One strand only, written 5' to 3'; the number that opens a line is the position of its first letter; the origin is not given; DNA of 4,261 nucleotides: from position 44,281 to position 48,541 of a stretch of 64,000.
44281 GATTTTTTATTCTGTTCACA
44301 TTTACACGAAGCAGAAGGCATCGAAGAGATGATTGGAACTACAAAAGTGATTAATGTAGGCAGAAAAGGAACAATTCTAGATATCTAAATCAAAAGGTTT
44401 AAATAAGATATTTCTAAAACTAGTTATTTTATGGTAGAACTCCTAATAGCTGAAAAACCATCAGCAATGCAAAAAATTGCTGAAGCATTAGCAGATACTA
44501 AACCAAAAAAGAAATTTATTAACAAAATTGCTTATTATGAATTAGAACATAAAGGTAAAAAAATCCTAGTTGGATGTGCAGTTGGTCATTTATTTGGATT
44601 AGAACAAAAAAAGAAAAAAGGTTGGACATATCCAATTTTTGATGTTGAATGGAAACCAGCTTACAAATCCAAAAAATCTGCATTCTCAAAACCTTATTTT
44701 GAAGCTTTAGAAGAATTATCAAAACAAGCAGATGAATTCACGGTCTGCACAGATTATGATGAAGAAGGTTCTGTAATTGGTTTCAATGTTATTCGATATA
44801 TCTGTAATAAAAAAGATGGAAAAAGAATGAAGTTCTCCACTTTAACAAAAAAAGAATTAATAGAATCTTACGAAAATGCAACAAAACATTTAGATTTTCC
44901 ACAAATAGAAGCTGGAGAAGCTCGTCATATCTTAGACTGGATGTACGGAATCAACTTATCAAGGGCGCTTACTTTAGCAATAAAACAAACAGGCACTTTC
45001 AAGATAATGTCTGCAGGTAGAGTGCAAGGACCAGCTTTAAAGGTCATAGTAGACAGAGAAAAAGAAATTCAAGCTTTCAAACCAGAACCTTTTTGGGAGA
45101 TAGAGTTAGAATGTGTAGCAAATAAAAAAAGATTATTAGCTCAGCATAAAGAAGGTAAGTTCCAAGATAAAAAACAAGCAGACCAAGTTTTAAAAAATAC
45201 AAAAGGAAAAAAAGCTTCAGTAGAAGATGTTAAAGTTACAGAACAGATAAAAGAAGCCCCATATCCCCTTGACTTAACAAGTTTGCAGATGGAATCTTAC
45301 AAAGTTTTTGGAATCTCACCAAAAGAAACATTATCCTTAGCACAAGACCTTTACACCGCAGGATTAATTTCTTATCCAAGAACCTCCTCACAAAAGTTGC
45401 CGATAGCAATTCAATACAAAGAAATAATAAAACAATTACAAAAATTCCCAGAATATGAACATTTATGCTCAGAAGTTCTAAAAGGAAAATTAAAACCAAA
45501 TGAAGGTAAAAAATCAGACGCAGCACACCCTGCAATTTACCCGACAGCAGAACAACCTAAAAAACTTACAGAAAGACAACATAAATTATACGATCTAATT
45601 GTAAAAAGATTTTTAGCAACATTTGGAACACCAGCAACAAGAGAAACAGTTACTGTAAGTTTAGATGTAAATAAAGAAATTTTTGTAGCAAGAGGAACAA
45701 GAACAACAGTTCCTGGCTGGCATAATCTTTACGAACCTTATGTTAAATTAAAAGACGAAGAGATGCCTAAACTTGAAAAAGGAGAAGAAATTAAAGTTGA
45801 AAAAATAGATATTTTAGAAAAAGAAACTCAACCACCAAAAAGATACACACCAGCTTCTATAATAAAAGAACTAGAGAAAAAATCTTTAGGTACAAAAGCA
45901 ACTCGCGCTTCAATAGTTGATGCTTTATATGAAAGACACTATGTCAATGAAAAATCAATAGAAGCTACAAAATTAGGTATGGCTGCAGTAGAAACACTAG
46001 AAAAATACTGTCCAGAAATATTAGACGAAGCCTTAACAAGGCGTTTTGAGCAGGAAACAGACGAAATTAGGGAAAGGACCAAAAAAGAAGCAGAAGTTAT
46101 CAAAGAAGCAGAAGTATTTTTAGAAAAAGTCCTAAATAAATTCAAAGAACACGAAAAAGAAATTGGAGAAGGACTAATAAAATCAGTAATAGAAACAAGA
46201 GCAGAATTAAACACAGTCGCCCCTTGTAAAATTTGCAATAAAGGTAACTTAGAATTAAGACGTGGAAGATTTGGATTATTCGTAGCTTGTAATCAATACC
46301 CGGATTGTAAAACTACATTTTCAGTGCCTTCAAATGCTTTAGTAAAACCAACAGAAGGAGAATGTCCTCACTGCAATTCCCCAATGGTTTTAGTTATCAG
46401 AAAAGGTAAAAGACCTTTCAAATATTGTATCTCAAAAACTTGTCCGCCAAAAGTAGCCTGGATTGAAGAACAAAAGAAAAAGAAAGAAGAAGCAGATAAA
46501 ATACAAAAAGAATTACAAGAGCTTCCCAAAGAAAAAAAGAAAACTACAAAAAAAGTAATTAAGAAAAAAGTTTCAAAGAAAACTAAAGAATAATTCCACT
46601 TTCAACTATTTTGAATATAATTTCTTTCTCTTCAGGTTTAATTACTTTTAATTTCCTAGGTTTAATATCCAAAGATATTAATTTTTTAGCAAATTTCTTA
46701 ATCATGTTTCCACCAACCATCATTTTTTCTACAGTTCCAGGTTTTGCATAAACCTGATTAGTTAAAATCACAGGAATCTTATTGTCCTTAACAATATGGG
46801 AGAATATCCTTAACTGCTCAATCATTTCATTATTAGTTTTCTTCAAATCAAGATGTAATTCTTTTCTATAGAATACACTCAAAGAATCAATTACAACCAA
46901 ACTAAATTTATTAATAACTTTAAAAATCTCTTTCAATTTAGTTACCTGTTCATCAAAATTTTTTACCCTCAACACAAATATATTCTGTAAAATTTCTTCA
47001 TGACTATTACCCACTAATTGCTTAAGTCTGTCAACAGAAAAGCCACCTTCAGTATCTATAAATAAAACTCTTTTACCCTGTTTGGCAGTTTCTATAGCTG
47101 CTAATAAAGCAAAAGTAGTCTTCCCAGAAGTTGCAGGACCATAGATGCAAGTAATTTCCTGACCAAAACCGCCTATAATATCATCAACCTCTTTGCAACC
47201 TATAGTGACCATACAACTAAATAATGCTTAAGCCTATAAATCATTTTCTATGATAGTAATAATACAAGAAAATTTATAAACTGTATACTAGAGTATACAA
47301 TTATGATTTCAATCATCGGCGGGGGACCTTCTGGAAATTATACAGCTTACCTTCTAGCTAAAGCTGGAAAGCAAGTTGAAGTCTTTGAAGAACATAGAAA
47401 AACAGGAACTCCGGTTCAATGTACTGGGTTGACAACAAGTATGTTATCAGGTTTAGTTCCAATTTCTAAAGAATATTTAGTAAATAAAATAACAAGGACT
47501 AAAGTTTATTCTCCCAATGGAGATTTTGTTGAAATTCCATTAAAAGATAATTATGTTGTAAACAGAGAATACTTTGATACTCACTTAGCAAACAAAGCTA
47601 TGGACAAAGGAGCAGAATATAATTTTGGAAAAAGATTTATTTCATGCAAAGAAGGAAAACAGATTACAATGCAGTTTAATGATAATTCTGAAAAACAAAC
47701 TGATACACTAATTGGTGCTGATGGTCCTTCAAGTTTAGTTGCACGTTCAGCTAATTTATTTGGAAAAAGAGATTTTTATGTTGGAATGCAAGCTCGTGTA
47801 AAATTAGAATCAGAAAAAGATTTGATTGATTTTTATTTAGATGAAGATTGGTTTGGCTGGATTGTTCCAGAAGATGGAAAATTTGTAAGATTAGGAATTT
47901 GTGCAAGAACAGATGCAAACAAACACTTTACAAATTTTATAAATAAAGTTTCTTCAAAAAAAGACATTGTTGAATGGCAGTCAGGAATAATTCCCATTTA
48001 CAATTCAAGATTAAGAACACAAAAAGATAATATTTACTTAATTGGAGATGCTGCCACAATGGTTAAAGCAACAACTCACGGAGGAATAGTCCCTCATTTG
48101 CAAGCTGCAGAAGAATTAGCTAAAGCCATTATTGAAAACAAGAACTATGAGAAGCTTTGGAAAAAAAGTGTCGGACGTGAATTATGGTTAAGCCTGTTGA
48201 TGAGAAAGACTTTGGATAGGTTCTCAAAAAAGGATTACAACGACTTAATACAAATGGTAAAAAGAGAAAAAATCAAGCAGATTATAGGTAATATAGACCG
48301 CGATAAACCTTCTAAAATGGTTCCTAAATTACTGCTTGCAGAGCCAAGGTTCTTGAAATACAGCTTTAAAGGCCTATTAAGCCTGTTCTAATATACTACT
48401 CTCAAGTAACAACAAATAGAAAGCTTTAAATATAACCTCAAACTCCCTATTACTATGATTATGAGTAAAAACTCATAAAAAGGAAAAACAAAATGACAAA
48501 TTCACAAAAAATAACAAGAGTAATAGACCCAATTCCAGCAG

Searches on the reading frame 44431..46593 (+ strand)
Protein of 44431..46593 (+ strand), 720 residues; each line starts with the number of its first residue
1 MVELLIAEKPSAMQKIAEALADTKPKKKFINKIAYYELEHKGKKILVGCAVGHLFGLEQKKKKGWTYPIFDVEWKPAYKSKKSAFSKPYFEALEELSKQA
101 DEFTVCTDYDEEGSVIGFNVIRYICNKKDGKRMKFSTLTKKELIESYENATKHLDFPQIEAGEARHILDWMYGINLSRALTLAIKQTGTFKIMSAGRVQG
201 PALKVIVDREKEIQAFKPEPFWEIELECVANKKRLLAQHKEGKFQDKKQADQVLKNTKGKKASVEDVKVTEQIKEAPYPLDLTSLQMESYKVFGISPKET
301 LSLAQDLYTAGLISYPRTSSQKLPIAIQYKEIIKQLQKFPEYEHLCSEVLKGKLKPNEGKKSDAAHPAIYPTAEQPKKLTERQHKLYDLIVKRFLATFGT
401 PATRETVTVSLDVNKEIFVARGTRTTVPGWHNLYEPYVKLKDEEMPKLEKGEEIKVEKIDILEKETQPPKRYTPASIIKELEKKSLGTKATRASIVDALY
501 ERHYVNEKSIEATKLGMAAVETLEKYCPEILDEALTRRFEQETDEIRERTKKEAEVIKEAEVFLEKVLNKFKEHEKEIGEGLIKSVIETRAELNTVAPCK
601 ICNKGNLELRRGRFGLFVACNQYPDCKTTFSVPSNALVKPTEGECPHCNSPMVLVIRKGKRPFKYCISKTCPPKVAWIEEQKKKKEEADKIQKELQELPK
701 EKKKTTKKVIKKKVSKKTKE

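Call 38: search_protein_families(library=pfam, proteins=[window:44431-46593:+], max_evalue=0.001)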
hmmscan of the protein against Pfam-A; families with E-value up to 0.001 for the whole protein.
window:44431-46593:+ (720 aa): 3 families
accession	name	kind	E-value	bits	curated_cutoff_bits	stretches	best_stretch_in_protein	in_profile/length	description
PF01131.25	Topoisom_bac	-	9.7e-123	410.6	35.1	1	155-558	3-411/411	DNA topoisomerase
PF01396.24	Zn_ribbon_Top1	-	7.8e-12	45.2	32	1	599-634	4-38/39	Topoisomerase DNA binding C4 zinc finger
PF01751.28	Toprim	-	1.3e-10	41.8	23.1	1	3-137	1-95/96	Toprim domain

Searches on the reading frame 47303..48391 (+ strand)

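Call 39: search_protein_families(library=pfam, proteins=[window:47303-48391:+], max_evalue=0.001)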
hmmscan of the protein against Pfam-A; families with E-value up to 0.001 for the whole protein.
window:47303-48391:+ (362 aa): 6 families
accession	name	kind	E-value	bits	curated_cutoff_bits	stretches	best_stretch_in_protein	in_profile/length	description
PF01494.25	FAD_binding_3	-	2.3e-12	47.2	22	1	3-192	5-220/349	FAD binding domain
PF13450.12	NAD_binding_8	-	9e-08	32.7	21.9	1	4-35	1-32/68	NAD(P)-binding Rossmann-like domain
PF07992.20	Pyr_redox_2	-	2.4e-06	27.6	26.1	0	3-43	4-31/291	Pyridine nucleotide-disulphide oxidoreductase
PF03486.20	HI0933_like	-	3.5e-06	27.1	50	1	3-42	4-43/244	HI0933-like protein Rossmann domain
PF01266.30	DAO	-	3.2e-05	24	27.9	1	3-51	3-49/353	FAD dependent oxidoreductase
PF05834.18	Lycopene_cycl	-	8.4e-05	22.2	23.4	1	218-296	231-314/380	Lycopene cyclase protein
